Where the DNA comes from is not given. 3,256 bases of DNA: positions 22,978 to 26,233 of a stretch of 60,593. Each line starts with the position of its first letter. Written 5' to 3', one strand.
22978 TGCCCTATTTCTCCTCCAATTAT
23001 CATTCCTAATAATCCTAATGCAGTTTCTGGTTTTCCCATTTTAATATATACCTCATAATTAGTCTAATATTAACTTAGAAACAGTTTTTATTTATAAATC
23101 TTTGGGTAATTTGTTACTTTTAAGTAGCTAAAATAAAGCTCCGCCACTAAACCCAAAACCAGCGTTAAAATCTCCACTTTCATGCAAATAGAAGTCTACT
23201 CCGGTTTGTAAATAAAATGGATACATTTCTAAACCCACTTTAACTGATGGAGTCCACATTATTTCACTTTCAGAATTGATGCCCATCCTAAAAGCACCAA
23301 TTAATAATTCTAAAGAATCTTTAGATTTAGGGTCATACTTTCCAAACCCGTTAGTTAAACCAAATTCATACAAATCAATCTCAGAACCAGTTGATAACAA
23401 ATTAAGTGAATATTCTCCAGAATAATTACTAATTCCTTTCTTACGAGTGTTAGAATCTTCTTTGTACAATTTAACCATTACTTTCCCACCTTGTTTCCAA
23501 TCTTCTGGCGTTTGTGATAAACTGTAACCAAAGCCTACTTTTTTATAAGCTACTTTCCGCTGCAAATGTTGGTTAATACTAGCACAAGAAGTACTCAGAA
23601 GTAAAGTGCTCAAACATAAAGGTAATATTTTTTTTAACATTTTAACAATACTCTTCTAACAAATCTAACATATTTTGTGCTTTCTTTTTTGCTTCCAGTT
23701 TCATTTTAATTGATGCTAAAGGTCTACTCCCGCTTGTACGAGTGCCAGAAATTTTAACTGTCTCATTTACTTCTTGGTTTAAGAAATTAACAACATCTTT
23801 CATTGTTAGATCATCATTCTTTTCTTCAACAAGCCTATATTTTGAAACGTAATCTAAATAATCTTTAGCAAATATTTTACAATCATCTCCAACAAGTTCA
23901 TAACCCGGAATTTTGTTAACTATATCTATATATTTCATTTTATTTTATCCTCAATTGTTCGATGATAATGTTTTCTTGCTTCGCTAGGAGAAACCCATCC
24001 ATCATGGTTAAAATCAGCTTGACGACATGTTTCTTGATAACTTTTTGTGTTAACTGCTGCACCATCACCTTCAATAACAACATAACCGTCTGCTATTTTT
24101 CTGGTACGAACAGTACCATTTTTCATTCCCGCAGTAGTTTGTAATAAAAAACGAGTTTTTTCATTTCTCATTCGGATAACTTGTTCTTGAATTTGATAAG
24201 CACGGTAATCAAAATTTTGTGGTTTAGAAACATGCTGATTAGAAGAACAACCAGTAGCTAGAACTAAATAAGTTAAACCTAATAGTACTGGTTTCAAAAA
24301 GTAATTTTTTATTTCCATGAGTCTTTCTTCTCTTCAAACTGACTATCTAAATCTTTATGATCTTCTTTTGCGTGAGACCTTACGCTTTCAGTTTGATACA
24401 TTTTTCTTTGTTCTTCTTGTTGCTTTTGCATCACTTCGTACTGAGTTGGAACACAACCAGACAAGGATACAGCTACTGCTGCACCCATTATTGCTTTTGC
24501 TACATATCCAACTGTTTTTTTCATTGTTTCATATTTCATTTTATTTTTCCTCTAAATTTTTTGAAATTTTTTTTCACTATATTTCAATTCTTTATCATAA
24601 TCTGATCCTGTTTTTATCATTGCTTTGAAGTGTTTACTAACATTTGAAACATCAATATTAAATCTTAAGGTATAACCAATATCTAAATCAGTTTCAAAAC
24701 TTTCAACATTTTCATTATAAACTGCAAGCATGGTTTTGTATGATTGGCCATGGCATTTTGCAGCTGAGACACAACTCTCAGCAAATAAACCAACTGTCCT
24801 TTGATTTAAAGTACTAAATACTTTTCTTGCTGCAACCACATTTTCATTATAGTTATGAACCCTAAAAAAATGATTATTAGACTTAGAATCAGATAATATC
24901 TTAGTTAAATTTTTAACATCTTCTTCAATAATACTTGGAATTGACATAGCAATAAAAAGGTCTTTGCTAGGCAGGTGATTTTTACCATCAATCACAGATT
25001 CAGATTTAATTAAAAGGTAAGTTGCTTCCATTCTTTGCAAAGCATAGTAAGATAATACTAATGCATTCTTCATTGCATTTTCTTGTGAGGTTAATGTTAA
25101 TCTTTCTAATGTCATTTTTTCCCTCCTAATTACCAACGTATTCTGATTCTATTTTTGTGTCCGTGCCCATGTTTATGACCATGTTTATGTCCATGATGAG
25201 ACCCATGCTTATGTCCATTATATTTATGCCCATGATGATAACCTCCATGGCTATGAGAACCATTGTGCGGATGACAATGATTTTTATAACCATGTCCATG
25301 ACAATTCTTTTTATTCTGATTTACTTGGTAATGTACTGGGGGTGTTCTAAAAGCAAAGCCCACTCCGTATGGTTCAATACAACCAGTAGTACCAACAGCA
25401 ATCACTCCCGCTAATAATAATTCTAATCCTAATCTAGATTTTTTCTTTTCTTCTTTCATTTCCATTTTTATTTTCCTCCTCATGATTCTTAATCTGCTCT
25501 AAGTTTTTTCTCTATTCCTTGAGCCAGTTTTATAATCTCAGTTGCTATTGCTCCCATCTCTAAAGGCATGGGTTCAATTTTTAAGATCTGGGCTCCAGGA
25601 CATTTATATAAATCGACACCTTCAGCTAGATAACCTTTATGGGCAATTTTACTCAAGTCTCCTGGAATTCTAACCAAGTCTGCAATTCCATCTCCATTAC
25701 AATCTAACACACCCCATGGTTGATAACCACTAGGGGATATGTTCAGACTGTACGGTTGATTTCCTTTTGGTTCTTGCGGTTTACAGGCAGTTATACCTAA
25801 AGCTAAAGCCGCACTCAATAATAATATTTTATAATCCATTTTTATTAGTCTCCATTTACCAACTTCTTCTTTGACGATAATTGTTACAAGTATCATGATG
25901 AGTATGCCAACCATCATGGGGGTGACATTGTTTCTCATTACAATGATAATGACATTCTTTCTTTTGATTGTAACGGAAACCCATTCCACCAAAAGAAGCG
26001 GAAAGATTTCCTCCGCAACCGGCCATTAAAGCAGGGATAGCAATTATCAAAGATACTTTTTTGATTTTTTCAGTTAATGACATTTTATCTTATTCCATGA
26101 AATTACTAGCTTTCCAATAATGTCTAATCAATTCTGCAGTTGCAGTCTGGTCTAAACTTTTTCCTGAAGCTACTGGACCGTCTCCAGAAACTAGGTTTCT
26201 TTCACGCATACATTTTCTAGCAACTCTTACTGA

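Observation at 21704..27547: Sixteen-gene, single-strand operon of unrecognisable mini-proteins, nine with lipobox-type signal peptides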

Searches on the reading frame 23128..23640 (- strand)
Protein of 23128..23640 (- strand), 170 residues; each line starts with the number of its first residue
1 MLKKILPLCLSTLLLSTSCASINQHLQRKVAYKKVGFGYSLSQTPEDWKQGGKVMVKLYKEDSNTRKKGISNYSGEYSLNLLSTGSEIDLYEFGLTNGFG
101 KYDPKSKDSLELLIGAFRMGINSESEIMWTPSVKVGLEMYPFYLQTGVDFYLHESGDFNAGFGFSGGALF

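Call 4: search_protein_families(library=pfam, max_evalue=1, proteins=[window:23128-23640:-])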
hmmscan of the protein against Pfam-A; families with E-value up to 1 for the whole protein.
window:23128-23640:- (170 aa): 0 families

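Call 6: find_encoding_contigs(protein=window:23128-23640:-, flank=10000, max_places=10)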
Protein window:23128-23640:- (170 aa): 24 contigs read that carry it; 2 places shown.
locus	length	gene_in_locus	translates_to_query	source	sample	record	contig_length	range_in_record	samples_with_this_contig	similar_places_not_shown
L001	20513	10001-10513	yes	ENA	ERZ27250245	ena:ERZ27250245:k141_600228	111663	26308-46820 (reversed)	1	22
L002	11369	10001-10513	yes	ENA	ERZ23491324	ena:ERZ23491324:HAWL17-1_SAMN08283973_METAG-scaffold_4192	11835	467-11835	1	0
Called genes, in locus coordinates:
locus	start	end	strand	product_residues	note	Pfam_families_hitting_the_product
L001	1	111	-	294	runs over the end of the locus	PF01944:SpoIIM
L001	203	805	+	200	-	PF00561:Abhydrolase_1 (weak), PF06821:Ser_hydrolase, PF12697:Abhydrolase_6 (weak)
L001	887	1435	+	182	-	PF04011:LemA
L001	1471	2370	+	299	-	PF01435:Peptidase_M48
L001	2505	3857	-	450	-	PF01580:FtsK_SpoIIIE (faint), PF01935:DUF87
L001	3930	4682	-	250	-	PF02616:SMC_ScpA, PF04824:Rad21_Rec8 (weak)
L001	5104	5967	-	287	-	PF04014:MazE_antitoxin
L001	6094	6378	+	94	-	-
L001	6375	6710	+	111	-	-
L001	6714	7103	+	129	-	-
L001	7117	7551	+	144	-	-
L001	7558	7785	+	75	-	-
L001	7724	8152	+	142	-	-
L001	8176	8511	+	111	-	-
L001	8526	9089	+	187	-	-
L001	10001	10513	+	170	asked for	-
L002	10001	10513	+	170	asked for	-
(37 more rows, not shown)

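Call 24: search_protein_families(library=ncbifam, max_evalue=0.1, proteins=[window:23128-23640:-])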
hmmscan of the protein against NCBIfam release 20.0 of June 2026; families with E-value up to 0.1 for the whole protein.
window:23128-23640:- (170 aa): 0 families

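Call 25: search_protein_families(library=padloc, max_evalue=0.1, proteins=[window:23128-23640:-])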
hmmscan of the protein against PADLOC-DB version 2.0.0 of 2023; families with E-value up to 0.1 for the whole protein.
window:23128-23640:- (170 aa): 0 families

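Call 30: find_homologous_proteins(query=window:23128-23640:-, max_evalue=0.01)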
Query window:23128-23640:- (170 aa): 4 proteins with E <= 0.01 among 73 candidates.
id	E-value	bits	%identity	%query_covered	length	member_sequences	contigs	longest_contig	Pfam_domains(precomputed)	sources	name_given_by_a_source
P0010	2.4e-86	306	78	100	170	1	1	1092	-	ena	-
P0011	4.5e-80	285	76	95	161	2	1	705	-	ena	-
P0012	2.1e-72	260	74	95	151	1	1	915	-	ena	-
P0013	1.0e-69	251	100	68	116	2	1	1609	-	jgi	-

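Call 32: find_encoding_contigs(protein=P0010, flank=5000, max_places=4)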
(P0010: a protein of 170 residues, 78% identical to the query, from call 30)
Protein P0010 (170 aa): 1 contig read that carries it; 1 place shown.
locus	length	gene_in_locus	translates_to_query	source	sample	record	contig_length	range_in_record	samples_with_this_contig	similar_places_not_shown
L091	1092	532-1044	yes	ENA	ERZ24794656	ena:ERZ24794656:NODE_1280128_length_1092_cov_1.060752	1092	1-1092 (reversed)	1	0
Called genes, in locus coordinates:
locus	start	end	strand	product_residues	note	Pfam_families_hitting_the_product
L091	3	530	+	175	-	?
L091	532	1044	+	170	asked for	-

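Call 33: find_encoding_contigs(protein=P0012, flank=5000, max_places=4)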
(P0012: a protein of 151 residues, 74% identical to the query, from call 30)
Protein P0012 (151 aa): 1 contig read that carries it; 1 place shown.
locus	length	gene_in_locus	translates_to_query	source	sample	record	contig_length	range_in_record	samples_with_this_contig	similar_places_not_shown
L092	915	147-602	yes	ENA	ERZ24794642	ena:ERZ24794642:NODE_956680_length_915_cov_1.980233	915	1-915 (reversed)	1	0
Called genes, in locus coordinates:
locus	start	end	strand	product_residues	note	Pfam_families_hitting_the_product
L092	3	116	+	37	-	?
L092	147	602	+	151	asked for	-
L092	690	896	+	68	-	-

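Call 34: find_encoding_contigs(protein=P0011, flank=5000, max_places=4)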
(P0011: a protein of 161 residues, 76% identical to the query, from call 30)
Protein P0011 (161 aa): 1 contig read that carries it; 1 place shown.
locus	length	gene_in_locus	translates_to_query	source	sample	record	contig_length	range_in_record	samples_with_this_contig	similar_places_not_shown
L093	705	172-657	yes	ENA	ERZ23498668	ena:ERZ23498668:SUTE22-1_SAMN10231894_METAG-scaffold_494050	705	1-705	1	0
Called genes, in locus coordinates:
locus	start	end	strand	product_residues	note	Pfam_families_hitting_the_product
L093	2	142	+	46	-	?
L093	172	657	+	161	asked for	-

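Call 50: find_related_loci(query=A1, collection=metagenome_contigs, flank=8000)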
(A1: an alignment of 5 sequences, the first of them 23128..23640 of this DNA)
Query A1 (170 aa) in metagenome_contigs; peptide patterns used: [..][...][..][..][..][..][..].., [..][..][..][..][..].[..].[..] (x = any residue, [..] = any of these).
316 stretches matched a pattern, but none encodes a relative of the query by tblastn (E <= 1e-3).

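Call 52: predict_structure(alignment_id=A2)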
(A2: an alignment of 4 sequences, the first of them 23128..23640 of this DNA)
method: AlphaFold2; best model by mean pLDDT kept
length: 170 residues; sequences in the alignment: 4
mean_pLDDT: 29.5   pTM: 0.21
mean pLDDT of the five models: 29.5, 29.0, 28.7, 28.0, 27.6
residues with pLDDT >= 90: 0; 70-90: 0; 50-70: 1; < 50: 169
segments of 3 or more residues with pLDDT < 50: 2-170
pLDDT, mean of each block of 10 residues (from residue 1): 38 28 25 28 32 36 37 34 28 27 31 27 26 27 27 28 24
secondary structure, 60 per line:
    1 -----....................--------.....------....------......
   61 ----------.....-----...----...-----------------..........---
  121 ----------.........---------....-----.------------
elements in order: H6-25 E34-38 H45-48 E55-60 E71-75 E81-83 E88-90 H108-117 H131-139 E149-152

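Call 59: search_solved_structures(query=A5, max_evalue=10, show_alignments=2)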
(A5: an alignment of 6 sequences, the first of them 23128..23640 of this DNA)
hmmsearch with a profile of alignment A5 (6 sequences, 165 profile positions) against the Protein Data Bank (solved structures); distinct sequences matched with E-value up to 10: 2.
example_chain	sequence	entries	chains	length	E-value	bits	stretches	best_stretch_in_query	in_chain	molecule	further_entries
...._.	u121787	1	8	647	0.011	18.7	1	28-152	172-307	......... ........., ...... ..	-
1d2p_A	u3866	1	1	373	1.6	11.7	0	39-75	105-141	COLLAGEN ADHESIN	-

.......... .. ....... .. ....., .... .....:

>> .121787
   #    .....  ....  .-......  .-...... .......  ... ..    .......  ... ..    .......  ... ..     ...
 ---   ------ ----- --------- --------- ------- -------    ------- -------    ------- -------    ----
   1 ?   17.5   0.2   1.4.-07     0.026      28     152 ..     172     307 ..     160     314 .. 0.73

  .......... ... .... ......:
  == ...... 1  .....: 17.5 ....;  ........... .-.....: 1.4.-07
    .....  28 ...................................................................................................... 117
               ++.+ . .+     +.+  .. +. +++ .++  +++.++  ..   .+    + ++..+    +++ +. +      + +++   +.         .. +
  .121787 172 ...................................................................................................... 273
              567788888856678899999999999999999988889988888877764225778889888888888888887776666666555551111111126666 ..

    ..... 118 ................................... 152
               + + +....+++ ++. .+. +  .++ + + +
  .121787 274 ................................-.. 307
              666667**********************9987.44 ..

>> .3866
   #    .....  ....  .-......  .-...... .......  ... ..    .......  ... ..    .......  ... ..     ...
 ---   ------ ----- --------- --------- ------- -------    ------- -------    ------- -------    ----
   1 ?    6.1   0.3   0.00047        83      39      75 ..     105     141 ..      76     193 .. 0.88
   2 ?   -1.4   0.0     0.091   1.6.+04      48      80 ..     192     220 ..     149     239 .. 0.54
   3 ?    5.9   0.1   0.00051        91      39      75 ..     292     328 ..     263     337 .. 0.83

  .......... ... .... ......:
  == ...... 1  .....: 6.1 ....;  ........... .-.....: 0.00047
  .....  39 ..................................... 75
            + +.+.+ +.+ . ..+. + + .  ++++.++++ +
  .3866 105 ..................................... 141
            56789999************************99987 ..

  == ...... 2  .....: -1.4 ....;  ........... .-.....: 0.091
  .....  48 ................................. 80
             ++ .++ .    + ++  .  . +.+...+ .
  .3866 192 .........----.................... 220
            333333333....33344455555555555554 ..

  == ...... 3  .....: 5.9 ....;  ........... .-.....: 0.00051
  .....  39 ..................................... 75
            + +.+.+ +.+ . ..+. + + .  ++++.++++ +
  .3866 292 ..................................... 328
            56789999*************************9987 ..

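Call 72: find_related_loci(query=A5, collection=viral_contigs, flank=8000)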
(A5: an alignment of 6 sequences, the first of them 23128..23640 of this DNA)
Query A5 (170 aa) in viral_contigs; peptide patterns used: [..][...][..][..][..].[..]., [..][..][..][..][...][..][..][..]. (x = any residue, [..] = any of these).
171 stretches matched a pattern, but none encodes a relative of the query by tblastn (E <= 1e-3).

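Call 75: search_protein_families(library=pfam, max_evalue=1, proteins=[L092:690-896:+])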
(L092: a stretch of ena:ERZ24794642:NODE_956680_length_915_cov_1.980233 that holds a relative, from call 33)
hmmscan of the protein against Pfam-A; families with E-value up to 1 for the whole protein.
L092:690-896:+ (68 aa): 0 families

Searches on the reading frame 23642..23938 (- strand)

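Call 4: search_protein_families(library=pfam, max_evalue=1, proteins=[window:23642-23938:-])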
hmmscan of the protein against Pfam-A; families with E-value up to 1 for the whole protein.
window:23642-23938:- (98 aa): 0 families

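Call 24: search_protein_families(library=ncbifam, max_evalue=0.1, proteins=[window:23642-23938:-])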
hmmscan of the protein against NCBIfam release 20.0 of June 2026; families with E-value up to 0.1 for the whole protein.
window:23642-23938:- (98 aa): 1 family
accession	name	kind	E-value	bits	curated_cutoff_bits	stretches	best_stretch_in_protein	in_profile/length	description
NF009918.0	PRK13378.1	equivalog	0.036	14.2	161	1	21-56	41-76/118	protocatechuate 4,5-dioxygenase subunit alpha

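Call 25: search_protein_families(library=padloc, max_evalue=0.1, proteins=[window:23642-23938:-])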
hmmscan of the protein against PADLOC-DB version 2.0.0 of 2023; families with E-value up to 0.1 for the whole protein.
window:23642-23938:- (98 aa): 0 families

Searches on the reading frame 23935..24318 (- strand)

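Call 4: search_protein_families(library=pfam, max_evalue=1, proteins=[window:23935-24318:-])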
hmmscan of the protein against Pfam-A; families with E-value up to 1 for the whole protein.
window:23935-24318:- (127 aa): 0 families

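Call 7: search_protein_families(library=phrogs, max_evalue=0.1, proteins=[window:23935-24318:-])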
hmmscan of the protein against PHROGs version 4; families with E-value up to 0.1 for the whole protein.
window:23935-24318:- (127 aa): 0 families

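Call 24: search_protein_families(library=ncbifam, max_evalue=0.1, proteins=[window:23935-24318:-])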
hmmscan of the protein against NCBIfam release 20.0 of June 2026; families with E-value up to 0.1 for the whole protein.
window:23935-24318:- (127 aa): 1 family
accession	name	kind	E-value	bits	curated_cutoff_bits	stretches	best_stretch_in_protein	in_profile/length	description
NF040519.1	Sbal_3080_fam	subfamily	0.006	17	80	1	16-80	4-66/136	Sbal_3080 family lipoprotein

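Call 25: search_protein_families(library=padloc, max_evalue=0.1, proteins=[window:23935-24318:-])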
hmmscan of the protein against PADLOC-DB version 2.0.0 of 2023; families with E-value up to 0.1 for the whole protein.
window:23935-24318:- (127 aa): 0 families

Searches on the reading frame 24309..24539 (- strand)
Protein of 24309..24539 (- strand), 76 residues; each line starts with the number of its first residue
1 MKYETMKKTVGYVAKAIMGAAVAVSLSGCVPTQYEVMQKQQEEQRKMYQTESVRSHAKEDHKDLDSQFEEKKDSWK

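Call 4: search_protein_families(library=pfam, max_evalue=1, proteins=[window:24309-24539:-])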
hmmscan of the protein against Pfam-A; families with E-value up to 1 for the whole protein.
window:24309-24539:- (76 aa): 1 family
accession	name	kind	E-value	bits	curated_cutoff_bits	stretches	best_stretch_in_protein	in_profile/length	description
PF18896.5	SLT_3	-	0.034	15.1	27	1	8-64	5-65/89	Lysozyme like domain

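Call 7: search_protein_families(library=phrogs, max_evalue=0.1, proteins=[window:24309-24539:-])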
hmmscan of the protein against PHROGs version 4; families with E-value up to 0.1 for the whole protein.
window:24309-24539:- (76 aa): 5 families
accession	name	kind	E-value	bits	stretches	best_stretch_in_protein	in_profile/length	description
phrog_902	-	unknown function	0.0071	17.7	1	9-48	4-45/118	-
phrog_28100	-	unknown function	0.016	16.3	1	11-33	38-60/69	-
phrog_2320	-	unknown function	0.018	15.9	1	6-66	17-64/171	-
phrog_1119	-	moron, auxiliary metabolic gene and host takeover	0.05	15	1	15-49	3-40/78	Cor superinfection exclusion protein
phrog_17010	-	unknown function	0.085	14.4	0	15-47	3-34/85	-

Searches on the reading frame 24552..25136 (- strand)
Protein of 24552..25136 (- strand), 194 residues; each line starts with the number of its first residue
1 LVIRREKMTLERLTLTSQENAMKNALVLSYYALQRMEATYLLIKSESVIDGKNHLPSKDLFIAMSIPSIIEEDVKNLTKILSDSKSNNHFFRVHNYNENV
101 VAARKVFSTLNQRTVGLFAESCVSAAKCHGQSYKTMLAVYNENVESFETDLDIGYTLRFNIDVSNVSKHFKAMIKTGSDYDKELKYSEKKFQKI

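Call 3: search_protein_families(library=pfam, max_evalue=1, proteins=[window:24552-25136:-])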
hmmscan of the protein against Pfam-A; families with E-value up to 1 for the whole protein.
window:24552-25136:- (194 aa): 0 families

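Call 7: search_protein_families(library=phrogs, max_evalue=0.1, proteins=[window:24552-25136:-])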
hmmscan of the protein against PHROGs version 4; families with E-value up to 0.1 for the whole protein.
window:24552-25136:- (194 aa): 2 families
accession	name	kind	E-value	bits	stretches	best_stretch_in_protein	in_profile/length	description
phrog_32592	-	unknown function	0.013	16.8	0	95-175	8-85/91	-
phrog_10539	-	unknown function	0.074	13.5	0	11-88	94-169/182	-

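Call 24: search_protein_families(library=ncbifam, max_evalue=0.1, proteins=[window:24552-25115:-])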
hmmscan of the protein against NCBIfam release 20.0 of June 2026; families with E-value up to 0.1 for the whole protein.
window:24552-25115:- (187 aa): 0 families

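Call 25: search_protein_families(library=padloc, max_evalue=0.1, proteins=[window:24552-25115:-])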
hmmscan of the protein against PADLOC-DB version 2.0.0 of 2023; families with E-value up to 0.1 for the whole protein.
window:24552-25115:- (187 aa): 0 families

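Call 36: search_protein_representatives(protein=window:24552-25115:-)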
Query: 187 residues. Proteins with E-value up to 0.001 (for the whole library): 2; up to 1e-10: 2; up to 1e-30: 1. The best 2 are listed.
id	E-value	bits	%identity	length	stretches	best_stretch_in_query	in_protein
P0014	2.2e-112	388.5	98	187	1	1-187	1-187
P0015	2.1e-15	73.1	35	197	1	1-181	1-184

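Call 37: find_encoding_contigs(protein=P0015, flank=10000, max_places=4)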
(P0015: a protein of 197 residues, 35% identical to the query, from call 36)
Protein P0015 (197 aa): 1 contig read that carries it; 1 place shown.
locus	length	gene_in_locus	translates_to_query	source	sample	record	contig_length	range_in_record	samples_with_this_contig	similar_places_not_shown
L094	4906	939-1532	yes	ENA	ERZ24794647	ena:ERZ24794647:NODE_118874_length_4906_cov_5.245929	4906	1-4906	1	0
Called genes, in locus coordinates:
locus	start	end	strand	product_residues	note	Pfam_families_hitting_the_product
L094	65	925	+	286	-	-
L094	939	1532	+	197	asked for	-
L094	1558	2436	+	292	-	-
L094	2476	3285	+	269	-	-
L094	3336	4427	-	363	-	PF13557:Phenol_MetA_deg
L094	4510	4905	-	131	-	?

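Call 40: search_protein_families(library=pfam, max_evalue=1, proteins=[L094:65-925:+, L094:1558-2436:+, L094:2476-3285:+, L094:3336-4427:-, L094:4510-4899:-])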
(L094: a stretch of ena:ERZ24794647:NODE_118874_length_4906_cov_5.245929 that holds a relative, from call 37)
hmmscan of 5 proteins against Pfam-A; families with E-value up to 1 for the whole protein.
L094:65-925:+ (286 aa): 0 families

L094:1558-2436:+ (292 aa): 0 families

L094:2476-3285:+ (269 aa): 0 families

L094:3336-4427:- (363 aa): 1 family
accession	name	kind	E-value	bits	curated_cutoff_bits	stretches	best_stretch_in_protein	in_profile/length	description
PF13557.12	Phenol_MetA_deg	-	2.2e-11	44.7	22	1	165-353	29-241/242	Putative MetA-pathway of phenol degradation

L094:4510-4899:- (129 aa): 1 family
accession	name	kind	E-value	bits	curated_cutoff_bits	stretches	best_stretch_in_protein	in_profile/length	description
PF02971.19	FTCD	-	0.17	12.3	24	1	12-75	17-80/145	Formiminotransferase domain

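Call 92: search_protein_families(library=pfam, max_evalue=1, proteins=[L094:939-1532:+])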
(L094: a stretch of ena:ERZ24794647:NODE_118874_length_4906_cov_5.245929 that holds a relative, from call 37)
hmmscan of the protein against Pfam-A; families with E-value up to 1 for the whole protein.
L094:939-1532:+ (197 aa): 0 families

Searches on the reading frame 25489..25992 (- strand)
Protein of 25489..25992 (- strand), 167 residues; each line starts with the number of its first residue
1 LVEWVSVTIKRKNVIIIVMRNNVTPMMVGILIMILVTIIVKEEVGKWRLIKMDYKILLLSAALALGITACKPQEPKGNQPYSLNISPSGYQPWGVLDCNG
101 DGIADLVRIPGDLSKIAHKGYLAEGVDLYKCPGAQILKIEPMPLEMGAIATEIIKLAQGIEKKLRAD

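Call 3: search_protein_families(library=pfam, max_evalue=1, proteins=[window:25489-25992:-])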
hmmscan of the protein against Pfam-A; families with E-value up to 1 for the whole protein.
window:25489-25992:- (167 aa): 1 family
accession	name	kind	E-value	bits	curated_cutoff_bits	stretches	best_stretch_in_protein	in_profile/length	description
PF14030.11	DUF4245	-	0.11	12.9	30.1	1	27-89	13-76/165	Protein of unknown function (DUF4245)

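Call 7: search_protein_families(library=phrogs, max_evalue=0.1, proteins=[window:25489-25992:-])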
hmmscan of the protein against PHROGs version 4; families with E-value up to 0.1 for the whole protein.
window:25489-25992:- (167 aa): 2 families
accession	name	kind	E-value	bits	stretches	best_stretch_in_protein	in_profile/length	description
phrog_542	-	unknown function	0.011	17.4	1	57-85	8-39/97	-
phrog_2320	-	unknown function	0.053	14.3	1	32-76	10-41/171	-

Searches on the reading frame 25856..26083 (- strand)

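Call 3: search_protein_families(library=pfam, max_evalue=1, proteins=[window:25856-26083:-])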
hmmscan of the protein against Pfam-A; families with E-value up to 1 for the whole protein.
window:25856-26083:- (75 aa): 1 family
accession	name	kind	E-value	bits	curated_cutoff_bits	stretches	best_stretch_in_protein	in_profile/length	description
PF13978.11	DUF4223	-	0.048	14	27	1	5-46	2-33/54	Protein of unknown function (DUF4223)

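Call 7: search_protein_families(library=phrogs, max_evalue=0.1, proteins=[window:25856-26083:-])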
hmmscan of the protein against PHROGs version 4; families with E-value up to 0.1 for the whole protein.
window:25856-26083:- (75 aa): 1 family
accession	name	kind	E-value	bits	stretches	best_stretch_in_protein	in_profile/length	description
phrog_902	-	unknown function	0.081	14.3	1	5-64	6-75/118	-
